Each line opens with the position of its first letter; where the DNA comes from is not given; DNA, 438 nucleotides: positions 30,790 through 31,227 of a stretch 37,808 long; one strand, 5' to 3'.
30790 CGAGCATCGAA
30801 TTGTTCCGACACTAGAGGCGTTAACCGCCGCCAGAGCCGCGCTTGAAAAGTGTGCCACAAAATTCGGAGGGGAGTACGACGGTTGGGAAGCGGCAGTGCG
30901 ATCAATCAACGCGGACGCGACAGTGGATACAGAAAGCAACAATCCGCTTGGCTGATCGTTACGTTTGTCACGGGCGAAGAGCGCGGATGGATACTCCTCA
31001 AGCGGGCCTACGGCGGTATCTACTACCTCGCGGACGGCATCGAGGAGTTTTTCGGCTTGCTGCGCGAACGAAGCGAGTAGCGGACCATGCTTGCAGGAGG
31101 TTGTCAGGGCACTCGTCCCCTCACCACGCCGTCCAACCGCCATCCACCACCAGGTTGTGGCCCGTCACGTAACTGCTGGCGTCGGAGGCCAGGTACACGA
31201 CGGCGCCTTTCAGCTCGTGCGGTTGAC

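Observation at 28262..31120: Polymorphic-toxin-like islet inserted between two minus-strand metabolic operons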

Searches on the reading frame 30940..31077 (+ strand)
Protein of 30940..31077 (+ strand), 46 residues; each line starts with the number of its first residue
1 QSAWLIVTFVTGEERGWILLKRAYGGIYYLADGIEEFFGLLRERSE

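Call 40: find_homologous_proteins(query=window:30940-31077:+, max_evalue=10)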
Query seq(46 aa): no candidate shares three 5-residue words with the query. No homologue found.
